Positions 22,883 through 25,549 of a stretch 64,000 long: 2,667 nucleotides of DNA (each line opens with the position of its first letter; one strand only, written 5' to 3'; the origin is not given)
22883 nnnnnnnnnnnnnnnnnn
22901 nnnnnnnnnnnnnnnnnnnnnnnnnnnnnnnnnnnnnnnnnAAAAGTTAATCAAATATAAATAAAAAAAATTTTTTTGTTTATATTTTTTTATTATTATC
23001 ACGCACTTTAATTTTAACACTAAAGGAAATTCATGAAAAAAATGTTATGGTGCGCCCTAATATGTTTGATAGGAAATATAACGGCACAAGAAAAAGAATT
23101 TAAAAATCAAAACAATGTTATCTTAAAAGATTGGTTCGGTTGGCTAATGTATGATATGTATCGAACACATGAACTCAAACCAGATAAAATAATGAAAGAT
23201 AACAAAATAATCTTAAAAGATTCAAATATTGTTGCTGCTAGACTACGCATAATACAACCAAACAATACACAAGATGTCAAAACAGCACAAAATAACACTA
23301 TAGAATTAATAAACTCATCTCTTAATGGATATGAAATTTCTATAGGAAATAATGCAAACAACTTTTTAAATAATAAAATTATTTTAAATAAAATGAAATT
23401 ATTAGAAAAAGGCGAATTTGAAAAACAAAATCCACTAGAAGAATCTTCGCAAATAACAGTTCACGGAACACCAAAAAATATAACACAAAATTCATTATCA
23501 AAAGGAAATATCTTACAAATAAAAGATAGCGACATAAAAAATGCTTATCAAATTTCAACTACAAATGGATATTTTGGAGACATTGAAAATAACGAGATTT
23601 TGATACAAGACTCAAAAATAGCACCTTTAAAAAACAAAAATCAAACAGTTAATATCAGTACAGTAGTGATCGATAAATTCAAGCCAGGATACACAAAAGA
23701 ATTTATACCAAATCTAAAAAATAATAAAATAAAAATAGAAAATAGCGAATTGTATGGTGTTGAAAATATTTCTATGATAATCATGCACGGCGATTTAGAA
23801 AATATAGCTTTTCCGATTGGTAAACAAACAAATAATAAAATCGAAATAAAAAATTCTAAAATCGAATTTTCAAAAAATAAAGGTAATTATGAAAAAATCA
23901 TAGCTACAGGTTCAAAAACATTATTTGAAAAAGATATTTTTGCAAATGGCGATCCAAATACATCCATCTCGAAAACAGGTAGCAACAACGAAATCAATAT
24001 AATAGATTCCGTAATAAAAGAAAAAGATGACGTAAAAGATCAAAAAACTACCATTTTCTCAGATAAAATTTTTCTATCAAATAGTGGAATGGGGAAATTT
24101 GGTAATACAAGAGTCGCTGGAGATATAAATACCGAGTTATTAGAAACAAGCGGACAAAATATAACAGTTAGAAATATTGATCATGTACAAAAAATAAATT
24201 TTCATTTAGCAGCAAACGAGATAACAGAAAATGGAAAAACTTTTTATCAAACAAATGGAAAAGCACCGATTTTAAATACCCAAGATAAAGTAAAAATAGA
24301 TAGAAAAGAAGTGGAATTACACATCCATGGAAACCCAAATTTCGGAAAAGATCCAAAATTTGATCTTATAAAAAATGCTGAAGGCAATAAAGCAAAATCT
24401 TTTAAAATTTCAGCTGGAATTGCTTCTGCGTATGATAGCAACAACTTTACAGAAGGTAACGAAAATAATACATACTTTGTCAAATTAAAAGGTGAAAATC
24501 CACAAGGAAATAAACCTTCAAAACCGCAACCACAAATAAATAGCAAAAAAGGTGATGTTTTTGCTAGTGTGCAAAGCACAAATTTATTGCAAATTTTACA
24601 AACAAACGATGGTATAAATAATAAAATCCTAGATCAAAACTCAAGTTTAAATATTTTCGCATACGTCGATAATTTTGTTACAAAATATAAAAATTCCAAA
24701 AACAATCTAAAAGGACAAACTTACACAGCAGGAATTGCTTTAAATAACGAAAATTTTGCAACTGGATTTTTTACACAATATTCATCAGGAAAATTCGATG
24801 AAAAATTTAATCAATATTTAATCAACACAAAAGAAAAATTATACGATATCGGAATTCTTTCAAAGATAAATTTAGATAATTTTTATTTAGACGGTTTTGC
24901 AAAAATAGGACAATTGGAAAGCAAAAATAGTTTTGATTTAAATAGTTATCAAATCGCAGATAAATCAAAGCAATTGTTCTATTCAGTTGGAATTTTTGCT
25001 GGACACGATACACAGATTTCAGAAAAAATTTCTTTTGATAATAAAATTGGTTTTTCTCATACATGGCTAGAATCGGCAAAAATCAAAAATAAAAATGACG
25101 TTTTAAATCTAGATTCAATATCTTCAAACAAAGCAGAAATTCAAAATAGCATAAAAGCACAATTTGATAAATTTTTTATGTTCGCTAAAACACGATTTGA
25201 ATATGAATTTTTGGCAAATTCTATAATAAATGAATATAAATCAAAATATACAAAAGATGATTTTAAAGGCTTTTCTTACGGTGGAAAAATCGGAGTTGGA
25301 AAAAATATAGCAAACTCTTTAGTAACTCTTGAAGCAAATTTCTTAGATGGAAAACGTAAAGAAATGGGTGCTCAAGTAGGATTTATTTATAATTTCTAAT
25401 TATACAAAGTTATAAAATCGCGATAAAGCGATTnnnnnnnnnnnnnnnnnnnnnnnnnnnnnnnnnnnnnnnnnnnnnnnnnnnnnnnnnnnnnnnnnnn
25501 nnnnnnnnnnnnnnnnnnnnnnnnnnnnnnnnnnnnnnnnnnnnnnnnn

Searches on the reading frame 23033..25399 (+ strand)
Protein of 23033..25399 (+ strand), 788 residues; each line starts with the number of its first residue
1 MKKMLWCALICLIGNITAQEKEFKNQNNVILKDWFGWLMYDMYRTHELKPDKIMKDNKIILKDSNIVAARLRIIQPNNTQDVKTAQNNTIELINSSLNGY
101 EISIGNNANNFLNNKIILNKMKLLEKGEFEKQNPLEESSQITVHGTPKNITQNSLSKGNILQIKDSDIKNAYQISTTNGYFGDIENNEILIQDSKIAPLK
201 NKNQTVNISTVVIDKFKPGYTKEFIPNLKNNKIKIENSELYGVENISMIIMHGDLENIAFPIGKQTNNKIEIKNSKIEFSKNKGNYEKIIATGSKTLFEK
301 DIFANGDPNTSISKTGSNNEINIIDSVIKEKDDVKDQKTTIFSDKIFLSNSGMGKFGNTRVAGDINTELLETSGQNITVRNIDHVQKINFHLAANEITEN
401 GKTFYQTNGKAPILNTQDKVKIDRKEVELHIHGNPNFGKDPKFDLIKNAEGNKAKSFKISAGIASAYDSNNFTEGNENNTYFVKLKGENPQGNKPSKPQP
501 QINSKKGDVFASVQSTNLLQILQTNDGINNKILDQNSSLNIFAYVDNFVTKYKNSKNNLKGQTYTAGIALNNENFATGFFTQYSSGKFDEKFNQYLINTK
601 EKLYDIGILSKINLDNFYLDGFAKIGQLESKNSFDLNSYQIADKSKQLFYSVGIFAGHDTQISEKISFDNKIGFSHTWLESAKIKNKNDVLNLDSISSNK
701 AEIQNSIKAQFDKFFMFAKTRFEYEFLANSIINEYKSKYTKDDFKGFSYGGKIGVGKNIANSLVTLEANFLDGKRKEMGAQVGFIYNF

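Call 71: search_protein_families(library=pfam, proteins=[window:23033-25399:+], max_evalue=0.01)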
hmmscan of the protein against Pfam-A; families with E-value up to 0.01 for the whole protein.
window:23033-25399:+ (788 aa): 1 family
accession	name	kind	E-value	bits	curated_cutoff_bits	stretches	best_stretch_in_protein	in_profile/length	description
PF21097.3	SR_plectin_7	-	0.005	17.7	27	0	221-293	5-77/116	Spectrin repeat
